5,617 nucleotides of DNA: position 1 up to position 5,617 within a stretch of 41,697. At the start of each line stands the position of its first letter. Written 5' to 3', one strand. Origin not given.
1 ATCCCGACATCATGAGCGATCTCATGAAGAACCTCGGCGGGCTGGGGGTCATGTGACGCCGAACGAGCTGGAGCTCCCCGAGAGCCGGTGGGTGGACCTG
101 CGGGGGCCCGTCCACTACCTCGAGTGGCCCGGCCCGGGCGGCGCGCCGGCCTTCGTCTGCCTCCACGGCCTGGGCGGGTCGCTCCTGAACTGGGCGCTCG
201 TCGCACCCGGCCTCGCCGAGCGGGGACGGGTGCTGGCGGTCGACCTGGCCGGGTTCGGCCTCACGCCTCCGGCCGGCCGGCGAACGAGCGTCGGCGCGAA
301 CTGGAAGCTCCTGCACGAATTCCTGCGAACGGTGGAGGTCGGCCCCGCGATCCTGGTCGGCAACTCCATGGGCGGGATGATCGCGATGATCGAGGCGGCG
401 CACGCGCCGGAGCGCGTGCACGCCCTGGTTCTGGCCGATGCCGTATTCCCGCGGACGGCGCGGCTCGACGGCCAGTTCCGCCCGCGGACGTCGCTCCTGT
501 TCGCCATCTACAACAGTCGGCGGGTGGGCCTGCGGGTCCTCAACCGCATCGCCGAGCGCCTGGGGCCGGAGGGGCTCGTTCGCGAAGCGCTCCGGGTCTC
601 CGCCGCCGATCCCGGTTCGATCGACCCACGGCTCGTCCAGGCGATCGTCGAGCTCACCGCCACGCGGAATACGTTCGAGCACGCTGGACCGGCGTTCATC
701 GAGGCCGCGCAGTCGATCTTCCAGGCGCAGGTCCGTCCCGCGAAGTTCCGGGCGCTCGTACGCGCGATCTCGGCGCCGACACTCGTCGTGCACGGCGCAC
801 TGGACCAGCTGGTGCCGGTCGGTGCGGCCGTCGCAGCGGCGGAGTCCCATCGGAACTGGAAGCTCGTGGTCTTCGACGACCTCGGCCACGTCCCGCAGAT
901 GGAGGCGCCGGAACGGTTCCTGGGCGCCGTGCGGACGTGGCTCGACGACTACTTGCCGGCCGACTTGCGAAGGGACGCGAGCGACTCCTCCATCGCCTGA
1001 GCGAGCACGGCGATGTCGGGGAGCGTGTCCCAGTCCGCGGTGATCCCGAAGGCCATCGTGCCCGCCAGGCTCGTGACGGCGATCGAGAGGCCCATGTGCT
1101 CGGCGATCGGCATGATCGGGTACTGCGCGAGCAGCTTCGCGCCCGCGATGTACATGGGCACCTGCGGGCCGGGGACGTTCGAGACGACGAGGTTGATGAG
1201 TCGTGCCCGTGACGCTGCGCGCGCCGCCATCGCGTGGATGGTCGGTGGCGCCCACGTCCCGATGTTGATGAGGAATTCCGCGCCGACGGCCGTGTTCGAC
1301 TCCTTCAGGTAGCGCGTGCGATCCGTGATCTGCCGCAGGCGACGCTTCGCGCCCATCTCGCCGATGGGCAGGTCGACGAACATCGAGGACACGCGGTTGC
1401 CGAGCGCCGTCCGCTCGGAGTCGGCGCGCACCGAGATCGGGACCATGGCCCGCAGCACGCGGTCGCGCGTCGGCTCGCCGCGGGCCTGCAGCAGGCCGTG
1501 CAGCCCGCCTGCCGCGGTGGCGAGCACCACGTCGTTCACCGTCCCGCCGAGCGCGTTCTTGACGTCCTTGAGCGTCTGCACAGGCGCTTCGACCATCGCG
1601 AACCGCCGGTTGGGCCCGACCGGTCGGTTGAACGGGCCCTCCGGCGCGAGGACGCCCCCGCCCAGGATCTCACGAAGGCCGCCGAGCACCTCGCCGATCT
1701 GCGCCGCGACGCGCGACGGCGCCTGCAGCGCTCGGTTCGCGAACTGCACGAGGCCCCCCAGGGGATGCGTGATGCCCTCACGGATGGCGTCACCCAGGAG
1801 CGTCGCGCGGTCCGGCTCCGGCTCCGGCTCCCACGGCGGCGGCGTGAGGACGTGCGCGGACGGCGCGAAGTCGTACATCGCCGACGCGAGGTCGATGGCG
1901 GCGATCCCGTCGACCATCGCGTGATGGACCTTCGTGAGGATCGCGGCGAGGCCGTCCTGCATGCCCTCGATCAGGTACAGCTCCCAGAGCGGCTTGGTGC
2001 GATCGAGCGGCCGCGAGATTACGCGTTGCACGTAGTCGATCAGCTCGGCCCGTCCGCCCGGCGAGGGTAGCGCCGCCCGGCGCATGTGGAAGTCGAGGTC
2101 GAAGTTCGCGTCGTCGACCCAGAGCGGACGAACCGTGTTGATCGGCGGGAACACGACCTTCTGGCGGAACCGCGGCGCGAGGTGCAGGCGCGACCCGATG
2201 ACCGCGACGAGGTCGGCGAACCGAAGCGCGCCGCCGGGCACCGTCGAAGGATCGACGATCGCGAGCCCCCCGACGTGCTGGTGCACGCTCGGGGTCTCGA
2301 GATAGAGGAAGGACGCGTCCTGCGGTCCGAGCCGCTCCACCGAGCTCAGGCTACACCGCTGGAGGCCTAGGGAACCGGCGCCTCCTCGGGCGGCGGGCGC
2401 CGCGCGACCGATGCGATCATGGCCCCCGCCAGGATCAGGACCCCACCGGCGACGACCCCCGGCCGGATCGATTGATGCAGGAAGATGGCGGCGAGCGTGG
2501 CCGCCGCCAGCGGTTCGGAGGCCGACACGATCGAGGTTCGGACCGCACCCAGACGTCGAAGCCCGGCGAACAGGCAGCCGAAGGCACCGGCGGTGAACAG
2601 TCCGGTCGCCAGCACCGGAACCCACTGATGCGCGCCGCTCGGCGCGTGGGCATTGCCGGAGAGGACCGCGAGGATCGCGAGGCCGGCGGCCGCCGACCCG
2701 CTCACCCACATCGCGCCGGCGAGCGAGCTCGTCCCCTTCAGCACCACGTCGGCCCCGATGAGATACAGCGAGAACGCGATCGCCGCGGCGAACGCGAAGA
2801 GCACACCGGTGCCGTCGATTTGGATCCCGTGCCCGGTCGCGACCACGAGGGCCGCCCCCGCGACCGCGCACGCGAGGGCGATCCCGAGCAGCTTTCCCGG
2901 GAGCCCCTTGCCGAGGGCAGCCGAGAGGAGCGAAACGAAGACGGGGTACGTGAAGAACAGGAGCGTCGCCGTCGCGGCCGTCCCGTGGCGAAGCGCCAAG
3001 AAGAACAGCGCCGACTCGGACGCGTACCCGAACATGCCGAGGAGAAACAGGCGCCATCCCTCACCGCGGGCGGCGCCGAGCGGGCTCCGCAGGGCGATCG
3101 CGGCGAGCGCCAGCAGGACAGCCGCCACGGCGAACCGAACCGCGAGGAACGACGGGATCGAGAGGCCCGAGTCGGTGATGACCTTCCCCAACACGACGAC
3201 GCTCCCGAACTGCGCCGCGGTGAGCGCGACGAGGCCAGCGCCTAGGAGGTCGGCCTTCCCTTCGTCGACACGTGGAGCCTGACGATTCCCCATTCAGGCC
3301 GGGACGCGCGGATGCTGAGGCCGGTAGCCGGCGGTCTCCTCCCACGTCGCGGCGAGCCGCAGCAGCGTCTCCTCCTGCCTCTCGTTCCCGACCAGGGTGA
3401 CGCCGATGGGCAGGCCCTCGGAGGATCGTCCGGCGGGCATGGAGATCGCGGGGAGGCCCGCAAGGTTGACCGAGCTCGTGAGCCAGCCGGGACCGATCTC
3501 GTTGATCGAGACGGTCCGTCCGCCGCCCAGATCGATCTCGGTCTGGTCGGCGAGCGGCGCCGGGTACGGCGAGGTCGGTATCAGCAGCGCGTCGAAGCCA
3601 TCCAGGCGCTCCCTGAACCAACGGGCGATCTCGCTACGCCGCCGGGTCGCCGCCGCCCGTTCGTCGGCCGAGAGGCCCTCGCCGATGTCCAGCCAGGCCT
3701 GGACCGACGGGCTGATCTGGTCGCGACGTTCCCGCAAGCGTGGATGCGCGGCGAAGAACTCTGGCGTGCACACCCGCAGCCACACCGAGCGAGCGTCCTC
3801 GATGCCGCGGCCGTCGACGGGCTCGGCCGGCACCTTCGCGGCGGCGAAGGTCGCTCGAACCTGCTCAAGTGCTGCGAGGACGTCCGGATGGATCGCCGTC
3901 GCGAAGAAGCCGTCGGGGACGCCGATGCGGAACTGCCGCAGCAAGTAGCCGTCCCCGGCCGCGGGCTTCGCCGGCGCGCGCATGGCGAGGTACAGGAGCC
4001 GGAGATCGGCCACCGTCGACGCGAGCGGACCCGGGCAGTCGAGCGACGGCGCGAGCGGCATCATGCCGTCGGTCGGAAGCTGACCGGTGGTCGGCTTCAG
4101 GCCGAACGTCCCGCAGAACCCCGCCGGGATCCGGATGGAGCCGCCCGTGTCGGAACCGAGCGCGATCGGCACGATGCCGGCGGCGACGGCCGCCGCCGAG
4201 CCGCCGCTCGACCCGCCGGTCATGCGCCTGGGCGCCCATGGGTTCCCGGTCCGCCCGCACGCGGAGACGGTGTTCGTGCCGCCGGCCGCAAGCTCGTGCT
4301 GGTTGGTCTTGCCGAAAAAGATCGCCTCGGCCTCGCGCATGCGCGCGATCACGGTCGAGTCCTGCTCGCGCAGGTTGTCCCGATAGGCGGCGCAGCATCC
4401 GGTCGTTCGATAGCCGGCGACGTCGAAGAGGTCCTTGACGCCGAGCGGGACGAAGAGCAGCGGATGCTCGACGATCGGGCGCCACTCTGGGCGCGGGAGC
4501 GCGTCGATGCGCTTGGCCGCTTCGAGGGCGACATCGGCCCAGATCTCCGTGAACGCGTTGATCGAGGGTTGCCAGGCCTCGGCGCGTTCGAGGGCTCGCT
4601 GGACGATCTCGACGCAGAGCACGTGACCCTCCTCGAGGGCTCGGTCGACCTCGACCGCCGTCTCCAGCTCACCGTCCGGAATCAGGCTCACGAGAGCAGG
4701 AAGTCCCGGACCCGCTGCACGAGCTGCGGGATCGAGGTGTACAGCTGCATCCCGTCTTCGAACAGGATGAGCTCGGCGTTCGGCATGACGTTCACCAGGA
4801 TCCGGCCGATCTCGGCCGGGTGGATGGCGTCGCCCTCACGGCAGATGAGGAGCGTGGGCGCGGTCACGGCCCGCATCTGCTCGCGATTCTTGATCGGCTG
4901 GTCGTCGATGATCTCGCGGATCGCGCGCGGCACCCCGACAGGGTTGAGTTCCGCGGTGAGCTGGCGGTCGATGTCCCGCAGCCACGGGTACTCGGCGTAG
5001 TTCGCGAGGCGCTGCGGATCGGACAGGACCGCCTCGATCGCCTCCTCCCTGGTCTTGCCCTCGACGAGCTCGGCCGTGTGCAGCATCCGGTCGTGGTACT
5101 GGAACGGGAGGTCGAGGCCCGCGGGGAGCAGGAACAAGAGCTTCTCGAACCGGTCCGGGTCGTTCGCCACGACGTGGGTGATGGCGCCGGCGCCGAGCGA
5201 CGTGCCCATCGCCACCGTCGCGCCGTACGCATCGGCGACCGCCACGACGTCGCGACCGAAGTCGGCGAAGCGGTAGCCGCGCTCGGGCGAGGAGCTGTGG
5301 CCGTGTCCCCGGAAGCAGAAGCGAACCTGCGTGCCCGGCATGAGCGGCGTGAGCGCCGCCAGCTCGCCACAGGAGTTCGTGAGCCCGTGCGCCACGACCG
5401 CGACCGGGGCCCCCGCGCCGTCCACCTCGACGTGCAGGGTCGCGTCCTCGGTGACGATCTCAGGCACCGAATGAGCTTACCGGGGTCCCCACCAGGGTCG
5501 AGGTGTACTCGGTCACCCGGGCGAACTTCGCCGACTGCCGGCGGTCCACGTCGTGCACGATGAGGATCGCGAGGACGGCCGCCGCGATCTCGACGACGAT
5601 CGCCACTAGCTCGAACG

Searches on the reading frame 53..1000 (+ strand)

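Call 26: search_protein_families(library=pfam, proteins=[window:53-1000:+], max_evalue=0.0001)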
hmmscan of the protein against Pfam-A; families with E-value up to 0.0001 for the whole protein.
window:53-1000:+ (315 aa): 3 families
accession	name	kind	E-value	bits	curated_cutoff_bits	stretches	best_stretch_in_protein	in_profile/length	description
PF00561.26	Abhydrolase_1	-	4.8e-27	95.6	25.8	1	32-286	1-245/245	alpha/beta hydrolase fold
PF12697.13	Abhydrolase_6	-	1.4e-20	75.3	26.3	1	34-290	1-215/217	Alpha/beta hydrolase family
PF12146.15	Hydrolase_4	-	3.2e-14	53.2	27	1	34-282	7-235/239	Serine aminopeptidase, S33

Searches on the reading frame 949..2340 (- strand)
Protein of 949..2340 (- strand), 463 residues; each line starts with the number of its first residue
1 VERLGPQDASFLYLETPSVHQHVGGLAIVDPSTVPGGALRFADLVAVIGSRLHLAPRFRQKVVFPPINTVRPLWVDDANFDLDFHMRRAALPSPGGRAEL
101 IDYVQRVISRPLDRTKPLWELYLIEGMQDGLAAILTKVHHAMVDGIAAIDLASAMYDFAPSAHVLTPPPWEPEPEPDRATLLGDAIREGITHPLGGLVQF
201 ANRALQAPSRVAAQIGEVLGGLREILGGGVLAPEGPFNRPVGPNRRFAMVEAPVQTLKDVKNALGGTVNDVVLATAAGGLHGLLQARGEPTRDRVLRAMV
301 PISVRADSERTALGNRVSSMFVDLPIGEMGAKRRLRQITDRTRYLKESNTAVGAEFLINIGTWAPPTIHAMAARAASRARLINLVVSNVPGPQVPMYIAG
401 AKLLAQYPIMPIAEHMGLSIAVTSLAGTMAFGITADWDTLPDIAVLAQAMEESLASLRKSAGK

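Call 26: search_protein_families(library=pfam, proteins=[window:949-2340:-], max_evalue=0.0001)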
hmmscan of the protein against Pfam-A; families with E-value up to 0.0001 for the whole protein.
window:949-2340:- (463 aa): 2 families
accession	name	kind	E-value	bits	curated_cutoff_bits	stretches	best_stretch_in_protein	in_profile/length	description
PF03007.21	WS_DGAT_cat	-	2.8e-72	244.1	23.6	1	4-272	1-263/263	Wax ester synthase/diacylglycerol acyltransferase catalytic domain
PF06974.18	WS_DGAT_C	-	3.6e-31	108.6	20.7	1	314-457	2-144/145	WS/DGAT C-terminal domain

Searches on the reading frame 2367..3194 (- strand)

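Call 26: search_protein_families(library=pfam, proteins=[window:2367-3194:-], max_evalue=0.0001)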
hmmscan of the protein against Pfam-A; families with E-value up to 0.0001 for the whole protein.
window:2367-3194:- (275 aa): 1 family
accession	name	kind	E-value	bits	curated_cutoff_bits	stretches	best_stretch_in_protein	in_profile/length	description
PF00892.27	EamA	-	1.6e-28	100.1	28.2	2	129-262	2-134/135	EamA-like transporter family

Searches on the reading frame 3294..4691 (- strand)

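Call 26: search_protein_families(library=pfam, proteins=[window:3294-4691:-], max_evalue=0.0001)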
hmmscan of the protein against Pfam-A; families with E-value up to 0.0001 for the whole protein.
window:3294-4691:- (465 aa): 1 family
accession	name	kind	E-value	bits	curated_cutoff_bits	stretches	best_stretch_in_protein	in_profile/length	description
PF01425.27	Amidase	-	9.9e-97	325.2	27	1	28-444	1-445/445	Amidase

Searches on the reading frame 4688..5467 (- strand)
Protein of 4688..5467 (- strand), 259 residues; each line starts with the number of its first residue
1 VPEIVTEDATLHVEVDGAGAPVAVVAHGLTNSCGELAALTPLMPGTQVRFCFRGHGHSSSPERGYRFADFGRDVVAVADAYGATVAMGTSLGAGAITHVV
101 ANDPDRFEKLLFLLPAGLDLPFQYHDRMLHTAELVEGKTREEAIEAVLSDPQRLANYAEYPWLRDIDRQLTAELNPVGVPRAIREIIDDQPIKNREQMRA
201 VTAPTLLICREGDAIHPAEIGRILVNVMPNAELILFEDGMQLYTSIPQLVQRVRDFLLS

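Call 26: search_protein_families(library=pfam, proteins=[window:4688-5467:-], max_evalue=0.0001)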
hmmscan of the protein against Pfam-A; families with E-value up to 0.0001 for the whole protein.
window:4688-5467:- (259 aa): 3 families
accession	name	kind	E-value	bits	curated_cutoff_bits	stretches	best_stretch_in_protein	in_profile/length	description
PF00561.26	Abhydrolase_1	-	5.9e-08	33.1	25.8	1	52-141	35-126/245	alpha/beta hydrolase fold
PF12697.13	Abhydrolase_6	-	8.1e-08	33.6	26.3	1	24-238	2-201/217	Alpha/beta hydrolase family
PF12146.15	Hydrolase_4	-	2.2e-06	27.6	27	1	23-225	7-214/239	Serine aminopeptidase, S33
